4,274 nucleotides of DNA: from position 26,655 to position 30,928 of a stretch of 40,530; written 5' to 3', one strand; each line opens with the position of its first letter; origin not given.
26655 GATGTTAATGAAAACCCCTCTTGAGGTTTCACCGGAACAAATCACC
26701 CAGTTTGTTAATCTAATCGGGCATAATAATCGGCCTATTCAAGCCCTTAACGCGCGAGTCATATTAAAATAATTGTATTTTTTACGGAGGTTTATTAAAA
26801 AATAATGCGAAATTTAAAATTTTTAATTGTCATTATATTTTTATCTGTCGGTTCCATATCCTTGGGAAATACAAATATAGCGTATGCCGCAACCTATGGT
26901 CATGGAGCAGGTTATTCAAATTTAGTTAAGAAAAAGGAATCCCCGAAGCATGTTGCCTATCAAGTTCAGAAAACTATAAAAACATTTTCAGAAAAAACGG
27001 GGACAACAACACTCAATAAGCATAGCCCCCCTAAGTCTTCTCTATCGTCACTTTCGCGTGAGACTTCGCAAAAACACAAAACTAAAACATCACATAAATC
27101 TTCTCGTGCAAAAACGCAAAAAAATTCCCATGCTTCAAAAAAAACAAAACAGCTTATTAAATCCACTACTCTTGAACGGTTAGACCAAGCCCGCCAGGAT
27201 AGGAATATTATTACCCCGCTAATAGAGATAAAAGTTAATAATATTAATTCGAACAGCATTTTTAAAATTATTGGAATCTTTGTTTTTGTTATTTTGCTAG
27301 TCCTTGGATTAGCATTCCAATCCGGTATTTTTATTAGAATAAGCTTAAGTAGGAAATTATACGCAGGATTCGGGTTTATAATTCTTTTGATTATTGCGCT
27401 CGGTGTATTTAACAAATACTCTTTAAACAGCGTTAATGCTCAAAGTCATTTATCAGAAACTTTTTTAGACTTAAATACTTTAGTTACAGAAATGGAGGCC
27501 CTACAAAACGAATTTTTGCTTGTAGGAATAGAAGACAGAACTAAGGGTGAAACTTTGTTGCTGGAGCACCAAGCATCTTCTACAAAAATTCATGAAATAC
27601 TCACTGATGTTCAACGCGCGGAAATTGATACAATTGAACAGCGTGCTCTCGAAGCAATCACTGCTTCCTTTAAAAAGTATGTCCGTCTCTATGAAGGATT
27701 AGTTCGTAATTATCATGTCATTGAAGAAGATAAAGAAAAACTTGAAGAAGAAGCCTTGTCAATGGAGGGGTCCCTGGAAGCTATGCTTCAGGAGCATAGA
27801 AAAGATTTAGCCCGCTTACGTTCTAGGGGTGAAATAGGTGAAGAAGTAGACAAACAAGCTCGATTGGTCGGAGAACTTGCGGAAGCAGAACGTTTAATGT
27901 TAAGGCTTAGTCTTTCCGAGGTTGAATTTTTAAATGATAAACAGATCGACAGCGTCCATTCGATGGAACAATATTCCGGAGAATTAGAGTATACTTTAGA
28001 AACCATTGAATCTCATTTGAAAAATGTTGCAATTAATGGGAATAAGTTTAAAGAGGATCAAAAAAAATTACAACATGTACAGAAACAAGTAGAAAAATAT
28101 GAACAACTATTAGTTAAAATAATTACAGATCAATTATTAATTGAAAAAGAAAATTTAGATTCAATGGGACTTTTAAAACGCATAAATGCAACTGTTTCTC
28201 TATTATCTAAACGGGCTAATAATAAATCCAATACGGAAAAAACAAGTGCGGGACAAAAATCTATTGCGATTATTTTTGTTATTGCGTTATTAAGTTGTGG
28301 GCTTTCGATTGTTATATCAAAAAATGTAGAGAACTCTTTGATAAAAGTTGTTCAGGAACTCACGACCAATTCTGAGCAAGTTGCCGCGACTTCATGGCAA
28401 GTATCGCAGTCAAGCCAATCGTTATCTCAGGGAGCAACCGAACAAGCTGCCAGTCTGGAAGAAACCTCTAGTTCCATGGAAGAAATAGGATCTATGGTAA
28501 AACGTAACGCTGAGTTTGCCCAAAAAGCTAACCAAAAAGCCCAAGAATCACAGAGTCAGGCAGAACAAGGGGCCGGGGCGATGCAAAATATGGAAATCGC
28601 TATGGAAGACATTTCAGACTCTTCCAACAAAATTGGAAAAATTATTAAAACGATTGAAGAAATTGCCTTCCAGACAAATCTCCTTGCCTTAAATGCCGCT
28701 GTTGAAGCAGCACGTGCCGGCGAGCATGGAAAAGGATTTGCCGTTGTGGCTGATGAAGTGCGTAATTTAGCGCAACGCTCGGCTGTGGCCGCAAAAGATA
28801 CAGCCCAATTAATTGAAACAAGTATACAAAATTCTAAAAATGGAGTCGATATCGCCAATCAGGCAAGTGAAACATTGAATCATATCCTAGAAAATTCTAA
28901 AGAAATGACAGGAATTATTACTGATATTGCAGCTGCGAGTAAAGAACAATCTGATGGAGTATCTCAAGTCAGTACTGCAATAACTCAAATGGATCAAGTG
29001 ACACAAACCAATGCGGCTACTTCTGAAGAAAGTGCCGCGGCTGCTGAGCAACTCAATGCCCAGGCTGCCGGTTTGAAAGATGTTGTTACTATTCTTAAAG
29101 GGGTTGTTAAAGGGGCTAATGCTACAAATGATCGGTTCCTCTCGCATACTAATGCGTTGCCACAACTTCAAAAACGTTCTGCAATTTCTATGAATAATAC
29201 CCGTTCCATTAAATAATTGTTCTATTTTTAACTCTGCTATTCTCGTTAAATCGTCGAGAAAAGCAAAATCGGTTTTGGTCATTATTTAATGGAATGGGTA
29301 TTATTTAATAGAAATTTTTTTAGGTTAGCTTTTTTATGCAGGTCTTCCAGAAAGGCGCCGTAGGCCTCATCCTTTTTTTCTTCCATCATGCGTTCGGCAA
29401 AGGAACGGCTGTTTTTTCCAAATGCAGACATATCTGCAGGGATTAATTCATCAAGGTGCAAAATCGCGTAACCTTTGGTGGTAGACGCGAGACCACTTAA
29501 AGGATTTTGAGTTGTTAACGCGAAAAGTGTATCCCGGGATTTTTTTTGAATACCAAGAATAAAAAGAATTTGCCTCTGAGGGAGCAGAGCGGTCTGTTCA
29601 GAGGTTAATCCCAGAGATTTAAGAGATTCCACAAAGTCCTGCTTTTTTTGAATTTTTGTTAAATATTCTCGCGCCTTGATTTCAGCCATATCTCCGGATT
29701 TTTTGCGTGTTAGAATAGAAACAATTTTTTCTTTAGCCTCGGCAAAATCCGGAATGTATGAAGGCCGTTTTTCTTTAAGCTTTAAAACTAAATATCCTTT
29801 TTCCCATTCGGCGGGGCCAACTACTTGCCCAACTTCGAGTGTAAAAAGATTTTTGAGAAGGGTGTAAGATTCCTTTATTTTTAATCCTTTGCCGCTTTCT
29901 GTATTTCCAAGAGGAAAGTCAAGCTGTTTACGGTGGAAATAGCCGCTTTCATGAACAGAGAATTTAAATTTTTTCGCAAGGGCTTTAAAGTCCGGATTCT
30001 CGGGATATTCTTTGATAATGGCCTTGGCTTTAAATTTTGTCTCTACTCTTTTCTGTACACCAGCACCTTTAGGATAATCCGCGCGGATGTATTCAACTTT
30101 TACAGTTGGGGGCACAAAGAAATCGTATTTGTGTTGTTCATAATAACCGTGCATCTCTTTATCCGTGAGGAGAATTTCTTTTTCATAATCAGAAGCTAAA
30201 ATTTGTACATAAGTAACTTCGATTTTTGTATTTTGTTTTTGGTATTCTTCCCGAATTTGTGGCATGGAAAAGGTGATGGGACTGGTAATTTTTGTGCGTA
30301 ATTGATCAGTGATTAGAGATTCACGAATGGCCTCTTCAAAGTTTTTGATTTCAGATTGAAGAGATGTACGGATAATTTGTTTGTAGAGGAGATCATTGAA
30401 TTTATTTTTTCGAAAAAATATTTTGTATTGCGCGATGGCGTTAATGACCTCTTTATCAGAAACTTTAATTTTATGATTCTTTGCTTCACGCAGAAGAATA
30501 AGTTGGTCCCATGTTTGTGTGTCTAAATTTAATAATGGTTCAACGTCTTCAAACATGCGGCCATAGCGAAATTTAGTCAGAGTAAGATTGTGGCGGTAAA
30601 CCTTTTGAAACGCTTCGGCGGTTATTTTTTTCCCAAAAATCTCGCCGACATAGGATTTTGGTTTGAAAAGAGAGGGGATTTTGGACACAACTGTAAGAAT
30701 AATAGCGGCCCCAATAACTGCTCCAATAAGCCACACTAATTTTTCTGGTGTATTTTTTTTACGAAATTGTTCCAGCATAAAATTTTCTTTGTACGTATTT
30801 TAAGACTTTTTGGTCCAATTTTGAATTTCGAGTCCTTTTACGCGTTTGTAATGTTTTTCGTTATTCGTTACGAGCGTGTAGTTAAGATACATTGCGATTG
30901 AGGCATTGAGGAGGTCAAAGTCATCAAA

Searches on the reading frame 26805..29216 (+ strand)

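Call 13: search_protein_families(library=pfam, proteins=[window:26805-29216:+])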
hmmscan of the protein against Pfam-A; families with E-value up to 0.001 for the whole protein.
window:26805-29216:+ (803 aa): 1 family
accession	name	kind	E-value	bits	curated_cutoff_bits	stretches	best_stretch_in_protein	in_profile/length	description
PF00015.26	MCPsignal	-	4.4e-49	167.1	34.6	1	577-733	2-172/172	Methyl-accepting chemotaxis protein (MCP) signalling domain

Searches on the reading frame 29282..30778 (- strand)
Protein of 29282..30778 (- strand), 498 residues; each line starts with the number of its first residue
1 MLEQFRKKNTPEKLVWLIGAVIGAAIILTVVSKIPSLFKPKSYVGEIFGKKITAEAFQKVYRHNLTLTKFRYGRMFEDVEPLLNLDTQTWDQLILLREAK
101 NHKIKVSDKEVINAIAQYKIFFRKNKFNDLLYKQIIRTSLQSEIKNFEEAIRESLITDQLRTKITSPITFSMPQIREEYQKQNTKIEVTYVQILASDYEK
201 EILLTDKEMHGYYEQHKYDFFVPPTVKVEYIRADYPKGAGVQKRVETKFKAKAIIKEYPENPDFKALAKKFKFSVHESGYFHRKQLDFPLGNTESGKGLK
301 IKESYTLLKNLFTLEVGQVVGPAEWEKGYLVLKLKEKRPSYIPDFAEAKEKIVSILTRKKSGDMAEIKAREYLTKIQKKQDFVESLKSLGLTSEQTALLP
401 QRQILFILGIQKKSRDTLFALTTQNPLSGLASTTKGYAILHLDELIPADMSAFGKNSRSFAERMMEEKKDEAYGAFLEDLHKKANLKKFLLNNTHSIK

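Call 13: search_protein_families(library=pfam, proteins=[window:29282-30778:-])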
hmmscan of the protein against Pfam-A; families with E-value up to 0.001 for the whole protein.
window:29282-30778:- (498 aa): 4 families
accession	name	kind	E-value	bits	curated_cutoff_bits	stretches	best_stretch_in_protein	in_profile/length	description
PF13624.11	SurA_N_3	-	1e-17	64.9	27.2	1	1-161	1-162/162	SurA-like N-terminal domain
PF13145.12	Rotamase_2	-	5.2e-17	63.2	27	1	205-350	2-121/121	PPIC-type PPIASE domain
PF13623.11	SurA_N_2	-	8.3e-13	48.9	28.5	1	15-136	10-145/145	SurA-like N-terminal domain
PF00639.27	Rotamase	-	4.3e-05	24.8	21.7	0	236-335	7-96/97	PPIC-type PPIASE domain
